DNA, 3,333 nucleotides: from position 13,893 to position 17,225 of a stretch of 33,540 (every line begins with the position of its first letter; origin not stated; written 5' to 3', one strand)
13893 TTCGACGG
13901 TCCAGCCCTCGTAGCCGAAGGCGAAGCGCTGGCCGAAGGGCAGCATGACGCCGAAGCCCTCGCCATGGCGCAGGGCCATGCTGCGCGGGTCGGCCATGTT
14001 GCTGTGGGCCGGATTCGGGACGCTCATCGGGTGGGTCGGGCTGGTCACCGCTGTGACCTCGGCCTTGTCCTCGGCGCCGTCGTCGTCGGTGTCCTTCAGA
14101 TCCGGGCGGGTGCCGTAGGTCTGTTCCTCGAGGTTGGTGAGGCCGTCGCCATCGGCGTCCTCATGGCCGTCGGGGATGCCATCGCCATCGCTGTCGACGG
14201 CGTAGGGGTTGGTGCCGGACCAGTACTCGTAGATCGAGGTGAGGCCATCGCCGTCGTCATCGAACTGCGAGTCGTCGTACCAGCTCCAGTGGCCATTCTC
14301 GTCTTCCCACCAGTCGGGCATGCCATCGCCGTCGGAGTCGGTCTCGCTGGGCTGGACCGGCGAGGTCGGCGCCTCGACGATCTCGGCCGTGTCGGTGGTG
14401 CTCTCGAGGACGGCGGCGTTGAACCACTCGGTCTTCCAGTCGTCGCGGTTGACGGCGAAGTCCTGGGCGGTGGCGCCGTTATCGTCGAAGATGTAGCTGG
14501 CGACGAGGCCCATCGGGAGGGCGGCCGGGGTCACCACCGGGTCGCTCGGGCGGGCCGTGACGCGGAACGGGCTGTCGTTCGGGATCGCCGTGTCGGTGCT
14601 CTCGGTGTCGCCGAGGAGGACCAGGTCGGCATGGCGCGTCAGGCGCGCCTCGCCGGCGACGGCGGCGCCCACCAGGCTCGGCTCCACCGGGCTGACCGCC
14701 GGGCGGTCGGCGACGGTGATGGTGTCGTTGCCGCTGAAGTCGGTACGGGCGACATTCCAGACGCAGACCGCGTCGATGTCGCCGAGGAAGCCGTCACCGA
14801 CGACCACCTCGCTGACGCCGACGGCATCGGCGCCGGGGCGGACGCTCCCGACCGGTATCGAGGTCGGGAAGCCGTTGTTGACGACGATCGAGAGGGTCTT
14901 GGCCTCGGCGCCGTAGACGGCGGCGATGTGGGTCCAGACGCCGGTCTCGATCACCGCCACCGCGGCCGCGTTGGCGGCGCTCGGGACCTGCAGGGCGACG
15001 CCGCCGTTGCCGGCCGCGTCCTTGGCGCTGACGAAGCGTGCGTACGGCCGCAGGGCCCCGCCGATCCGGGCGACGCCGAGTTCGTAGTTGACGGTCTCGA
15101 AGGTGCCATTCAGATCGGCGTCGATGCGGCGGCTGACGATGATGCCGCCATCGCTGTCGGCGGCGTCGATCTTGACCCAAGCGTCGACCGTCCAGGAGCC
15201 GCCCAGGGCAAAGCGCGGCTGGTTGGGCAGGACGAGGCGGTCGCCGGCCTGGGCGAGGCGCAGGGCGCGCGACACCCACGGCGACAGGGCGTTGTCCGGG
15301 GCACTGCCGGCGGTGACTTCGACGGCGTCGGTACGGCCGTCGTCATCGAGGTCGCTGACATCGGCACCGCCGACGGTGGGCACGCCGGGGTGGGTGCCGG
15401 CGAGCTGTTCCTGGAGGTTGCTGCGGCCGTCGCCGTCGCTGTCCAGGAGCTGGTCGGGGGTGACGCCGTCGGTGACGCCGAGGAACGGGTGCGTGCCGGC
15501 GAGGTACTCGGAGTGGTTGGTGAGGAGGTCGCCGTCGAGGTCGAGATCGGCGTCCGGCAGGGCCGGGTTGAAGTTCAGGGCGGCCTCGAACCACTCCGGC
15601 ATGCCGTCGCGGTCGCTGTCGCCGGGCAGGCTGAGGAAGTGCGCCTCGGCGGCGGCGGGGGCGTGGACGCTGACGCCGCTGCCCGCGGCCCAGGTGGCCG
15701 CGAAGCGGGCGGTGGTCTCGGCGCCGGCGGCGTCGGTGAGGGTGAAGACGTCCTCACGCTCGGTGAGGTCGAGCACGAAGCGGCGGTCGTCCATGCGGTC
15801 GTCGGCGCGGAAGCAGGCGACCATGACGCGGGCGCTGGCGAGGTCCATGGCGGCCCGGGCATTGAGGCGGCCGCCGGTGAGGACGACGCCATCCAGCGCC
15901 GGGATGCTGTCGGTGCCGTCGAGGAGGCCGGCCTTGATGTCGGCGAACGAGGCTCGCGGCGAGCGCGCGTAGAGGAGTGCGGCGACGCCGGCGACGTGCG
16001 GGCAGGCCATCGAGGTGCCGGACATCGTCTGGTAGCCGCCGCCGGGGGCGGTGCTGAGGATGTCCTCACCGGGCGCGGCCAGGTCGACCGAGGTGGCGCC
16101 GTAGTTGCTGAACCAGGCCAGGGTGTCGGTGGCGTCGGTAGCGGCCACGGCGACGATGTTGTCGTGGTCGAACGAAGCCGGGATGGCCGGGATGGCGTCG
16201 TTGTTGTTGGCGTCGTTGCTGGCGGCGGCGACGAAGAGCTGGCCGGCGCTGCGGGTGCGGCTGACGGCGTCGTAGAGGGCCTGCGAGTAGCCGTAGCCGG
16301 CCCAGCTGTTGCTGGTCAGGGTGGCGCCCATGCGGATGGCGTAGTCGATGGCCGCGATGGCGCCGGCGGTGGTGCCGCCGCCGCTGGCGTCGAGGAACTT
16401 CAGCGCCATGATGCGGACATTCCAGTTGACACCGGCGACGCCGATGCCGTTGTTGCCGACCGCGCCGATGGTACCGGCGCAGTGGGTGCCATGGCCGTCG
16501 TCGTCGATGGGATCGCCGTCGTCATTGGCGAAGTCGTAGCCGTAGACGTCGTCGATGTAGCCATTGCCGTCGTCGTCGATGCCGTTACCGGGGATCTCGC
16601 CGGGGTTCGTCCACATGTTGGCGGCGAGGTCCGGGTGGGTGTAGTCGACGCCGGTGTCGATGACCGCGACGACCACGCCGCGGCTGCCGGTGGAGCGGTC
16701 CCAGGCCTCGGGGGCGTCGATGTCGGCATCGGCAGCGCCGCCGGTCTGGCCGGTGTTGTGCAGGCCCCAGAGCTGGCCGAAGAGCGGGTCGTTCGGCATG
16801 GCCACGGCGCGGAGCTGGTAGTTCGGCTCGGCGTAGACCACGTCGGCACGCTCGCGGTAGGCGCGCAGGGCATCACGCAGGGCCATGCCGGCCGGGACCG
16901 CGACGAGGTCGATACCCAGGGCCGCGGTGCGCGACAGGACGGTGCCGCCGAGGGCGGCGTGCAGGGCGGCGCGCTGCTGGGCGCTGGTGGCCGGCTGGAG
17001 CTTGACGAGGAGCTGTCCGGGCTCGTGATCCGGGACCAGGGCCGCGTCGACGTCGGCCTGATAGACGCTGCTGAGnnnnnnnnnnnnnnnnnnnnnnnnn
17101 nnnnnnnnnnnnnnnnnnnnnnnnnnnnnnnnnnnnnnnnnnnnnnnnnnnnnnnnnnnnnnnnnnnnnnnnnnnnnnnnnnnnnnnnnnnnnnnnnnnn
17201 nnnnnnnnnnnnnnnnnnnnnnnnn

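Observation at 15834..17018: Complete I9-propeptide + S8 subtilase with intact triad buried in the middle of the giant repeat protein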

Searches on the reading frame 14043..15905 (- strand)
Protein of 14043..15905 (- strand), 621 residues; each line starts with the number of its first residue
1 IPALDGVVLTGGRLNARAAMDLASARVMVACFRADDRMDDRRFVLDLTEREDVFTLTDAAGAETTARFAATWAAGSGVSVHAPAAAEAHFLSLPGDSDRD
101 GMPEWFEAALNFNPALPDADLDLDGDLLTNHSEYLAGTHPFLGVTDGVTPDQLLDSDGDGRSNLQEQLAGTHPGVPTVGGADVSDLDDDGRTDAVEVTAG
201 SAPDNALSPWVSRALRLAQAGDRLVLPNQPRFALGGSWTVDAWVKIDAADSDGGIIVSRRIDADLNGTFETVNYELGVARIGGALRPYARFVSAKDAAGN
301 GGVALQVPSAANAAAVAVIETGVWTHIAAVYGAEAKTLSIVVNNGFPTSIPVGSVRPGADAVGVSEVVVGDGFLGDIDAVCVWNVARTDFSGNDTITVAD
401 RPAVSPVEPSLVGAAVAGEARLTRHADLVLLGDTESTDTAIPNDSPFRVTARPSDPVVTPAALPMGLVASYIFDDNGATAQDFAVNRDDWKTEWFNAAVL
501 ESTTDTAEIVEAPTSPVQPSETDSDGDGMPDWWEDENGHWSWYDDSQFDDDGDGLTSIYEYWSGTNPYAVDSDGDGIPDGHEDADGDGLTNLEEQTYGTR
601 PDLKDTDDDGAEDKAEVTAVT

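Call 42: find_homologous_proteins(query=window:14043-15905:-, max_evalue=1e-10)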
Query window:14043-15905:- (621 aa): 17 proteins with E <= 1e-10 among 8000 candidates.
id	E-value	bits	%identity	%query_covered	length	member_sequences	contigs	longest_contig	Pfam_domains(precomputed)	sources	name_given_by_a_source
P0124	8.1e-54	201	40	37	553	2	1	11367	PF13385.14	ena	-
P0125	8.7e-49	185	38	53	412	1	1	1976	PF13385.14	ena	-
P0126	5.9e-31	126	40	18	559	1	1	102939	-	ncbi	-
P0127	1.0e-30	125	38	17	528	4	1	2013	PF18884.6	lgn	-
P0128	2.4e-30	124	35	14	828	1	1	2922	PF03160.21,PF18884.6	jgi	-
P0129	1.0e-25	108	34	25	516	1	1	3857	PF18884.6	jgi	jgi:hypothetical protein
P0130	1.7e-16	78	42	17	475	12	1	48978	PF18884.6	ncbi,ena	-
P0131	4.1e-16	77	46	15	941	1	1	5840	PF00754.32,PF18884.6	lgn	-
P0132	8.6e-15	72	36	16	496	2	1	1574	PF18884.6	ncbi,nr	ncbi:MAG TPA: hypothetical protein VK116_14035, partial [Planctomycetota bacterium]|nr:hypothetical 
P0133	1.1e-13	69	40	15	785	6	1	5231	PF18884.6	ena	-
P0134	1.3e-13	68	43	11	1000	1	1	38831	PF17996.8,PF23032.2,PF18884.6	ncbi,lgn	-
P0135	2.2e-13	68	40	18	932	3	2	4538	PF18884.6,PF11721.15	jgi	-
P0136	2.8e-13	67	45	16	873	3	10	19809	PF13205.13,PF17957.8,PF08309.18,PF18884.6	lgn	-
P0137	5.1e-13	66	46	8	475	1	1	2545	PF18884.6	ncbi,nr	ncbi:MAG: hypothetical protein KDM91_20015, partial [Verrucomicrobiae bacterium]|nr:hypothetical pro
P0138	2.9e-12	64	42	15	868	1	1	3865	PF18884.6,PF11721.15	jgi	jgi:hypothetical protein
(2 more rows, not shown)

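Call 51: find_encoding_contigs(protein=P0124, flank=10000, max_places=2)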
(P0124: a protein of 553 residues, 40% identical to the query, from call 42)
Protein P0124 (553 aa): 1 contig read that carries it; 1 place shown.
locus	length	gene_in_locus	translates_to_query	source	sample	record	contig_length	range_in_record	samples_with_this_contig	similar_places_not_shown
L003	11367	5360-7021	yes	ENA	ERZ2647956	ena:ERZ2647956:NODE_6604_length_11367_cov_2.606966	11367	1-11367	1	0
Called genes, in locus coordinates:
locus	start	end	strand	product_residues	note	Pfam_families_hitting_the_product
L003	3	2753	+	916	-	?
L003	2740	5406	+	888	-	PF13385:Laminin_G_3, PF22148:Fervidolysin_NPro-like, PF00082:Peptidase_S8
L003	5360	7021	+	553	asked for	PF13385:Laminin_G_3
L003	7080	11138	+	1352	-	PF18884:TSP3_bac (faint)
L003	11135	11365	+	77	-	?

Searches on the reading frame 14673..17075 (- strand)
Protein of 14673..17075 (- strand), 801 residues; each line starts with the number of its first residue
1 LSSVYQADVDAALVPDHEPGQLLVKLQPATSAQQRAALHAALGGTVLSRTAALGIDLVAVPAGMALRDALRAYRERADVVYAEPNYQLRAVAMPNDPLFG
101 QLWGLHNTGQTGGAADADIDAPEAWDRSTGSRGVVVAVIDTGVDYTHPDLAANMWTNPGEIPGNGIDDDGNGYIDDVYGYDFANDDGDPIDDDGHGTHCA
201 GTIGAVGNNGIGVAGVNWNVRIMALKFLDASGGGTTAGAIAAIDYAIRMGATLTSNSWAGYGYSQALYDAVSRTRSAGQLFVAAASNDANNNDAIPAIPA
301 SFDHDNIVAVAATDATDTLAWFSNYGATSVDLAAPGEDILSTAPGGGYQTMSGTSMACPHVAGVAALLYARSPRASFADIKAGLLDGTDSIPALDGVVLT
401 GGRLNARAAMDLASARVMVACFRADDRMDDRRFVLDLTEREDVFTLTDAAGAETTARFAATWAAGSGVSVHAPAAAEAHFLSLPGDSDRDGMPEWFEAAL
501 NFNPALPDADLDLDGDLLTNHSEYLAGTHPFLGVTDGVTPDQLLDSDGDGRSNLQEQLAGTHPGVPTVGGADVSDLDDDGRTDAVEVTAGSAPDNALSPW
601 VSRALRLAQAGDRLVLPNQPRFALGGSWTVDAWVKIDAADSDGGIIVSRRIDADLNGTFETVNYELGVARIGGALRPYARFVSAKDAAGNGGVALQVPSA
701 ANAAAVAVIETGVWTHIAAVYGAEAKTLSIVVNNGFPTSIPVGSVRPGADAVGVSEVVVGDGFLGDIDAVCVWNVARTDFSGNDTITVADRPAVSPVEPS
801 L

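Call 67: search_protein_representatives(protein=window:14673-17075:-)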
Query: 801 residues. Proteins with E-value up to 0.001 (for the whole library): 154390; up to 1e-10: 102235; up to 1e-30: 37357. The best 150 are listed.
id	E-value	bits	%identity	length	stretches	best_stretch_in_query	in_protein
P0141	0.0e+00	1256.3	53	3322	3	19-408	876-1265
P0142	0.0e+00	1249.7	44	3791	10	11-783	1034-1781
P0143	0.0e+00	1230.3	53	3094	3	16-410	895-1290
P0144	0.0e+00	1179.7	51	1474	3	23-409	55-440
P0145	0.0e+00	1105.7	48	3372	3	6-414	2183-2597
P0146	0.0e+00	1022.3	40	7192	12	7-778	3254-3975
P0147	1.1e-296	1002.8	48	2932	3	15-415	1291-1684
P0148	6.1e-280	947.4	39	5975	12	2-779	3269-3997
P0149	3.6e-262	888.6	60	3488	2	62-411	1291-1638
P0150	7.4e-261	884.3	54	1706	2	21-410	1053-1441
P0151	1.5e-250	850.2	54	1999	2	16-410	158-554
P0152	2.6e-247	839.4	57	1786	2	71-409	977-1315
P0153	1.1e-246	837.3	39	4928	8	13-777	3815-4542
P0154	1.2e-245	834.0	53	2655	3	58-410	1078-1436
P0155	6.1e-244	828.3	56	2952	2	17-411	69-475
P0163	3.9e-236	802.5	40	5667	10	11-786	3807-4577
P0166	9.1e-233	791.4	41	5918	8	12-780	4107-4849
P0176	1.1e-220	751.3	39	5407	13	8-781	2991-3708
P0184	6.5e-205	699.3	41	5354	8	19-783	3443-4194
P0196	1.7e-188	645.0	40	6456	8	49-781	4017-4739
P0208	1.6e-182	625.2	39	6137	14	9-780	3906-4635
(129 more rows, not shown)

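Call 71: list_cluster_members(proteins=[P0146, P0148, P0196, P0208, P0166, P0163, P0176, P0184, P0153, P0141])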
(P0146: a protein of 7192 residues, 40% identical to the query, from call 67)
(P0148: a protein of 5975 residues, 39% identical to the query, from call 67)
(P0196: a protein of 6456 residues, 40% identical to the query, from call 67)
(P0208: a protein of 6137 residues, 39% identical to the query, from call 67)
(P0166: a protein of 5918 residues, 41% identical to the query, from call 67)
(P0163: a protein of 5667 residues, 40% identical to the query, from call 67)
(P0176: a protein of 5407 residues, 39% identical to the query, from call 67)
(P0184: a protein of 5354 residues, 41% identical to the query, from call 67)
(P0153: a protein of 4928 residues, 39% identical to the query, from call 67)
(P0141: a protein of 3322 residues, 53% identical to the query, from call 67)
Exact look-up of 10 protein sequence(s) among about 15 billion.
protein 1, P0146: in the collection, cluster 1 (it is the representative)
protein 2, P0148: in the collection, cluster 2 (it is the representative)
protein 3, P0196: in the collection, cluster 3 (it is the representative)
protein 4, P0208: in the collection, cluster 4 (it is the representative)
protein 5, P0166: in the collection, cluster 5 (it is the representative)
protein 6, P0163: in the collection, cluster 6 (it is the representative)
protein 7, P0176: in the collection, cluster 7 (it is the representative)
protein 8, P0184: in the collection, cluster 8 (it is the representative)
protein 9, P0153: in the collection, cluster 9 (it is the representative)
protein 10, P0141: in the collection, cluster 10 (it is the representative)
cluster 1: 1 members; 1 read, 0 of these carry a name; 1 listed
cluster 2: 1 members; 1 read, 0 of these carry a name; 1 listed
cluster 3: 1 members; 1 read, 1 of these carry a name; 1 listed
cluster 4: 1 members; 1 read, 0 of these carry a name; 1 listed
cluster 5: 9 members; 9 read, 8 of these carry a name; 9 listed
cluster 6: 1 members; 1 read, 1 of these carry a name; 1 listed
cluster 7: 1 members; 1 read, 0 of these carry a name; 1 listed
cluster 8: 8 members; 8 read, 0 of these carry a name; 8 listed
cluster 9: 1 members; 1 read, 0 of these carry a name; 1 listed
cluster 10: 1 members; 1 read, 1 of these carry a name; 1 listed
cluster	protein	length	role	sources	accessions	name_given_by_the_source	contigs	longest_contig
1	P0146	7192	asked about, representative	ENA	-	-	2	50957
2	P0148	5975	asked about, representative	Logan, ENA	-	-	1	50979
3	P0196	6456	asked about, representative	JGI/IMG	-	subtilisin family serine protease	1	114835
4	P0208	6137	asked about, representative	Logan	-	-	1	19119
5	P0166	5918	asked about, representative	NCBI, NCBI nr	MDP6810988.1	MAG: S8 family serine peptidase [Kiritimatiellia bacterium] | S8 family serine peptidase [Kiritimatiellia bacterium]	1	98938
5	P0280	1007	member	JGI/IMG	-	hypothetical protein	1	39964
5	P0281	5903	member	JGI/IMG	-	hypothetical protein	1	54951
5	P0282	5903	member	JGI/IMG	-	hypothetical protein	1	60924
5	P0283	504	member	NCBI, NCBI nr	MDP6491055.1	MAG: hypothetical protein QGG69_04700, partial [Kiritimatiellia bacterium] | hypothetical protein [Kiritimatiellia bacterium]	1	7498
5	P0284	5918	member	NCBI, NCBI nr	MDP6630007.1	MAG: S8 family serine peptidase [Kiritimatiellia bacterium] | S8 family serine peptidase [Kiritimatiellia bacterium]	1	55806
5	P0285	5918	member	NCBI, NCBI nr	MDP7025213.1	MAG: S8 family serine peptidase [Kiritimatiellia bacterium] | S8 family serine peptidase [Kiritimatiellia bacterium]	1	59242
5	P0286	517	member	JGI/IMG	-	hypothetical protein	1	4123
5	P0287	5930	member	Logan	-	-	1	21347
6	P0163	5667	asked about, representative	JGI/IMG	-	hypothetical protein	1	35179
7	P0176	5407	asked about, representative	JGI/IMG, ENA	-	-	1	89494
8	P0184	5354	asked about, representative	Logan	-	-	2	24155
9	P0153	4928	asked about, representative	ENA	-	-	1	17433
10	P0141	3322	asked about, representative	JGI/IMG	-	subtilisin family serine protease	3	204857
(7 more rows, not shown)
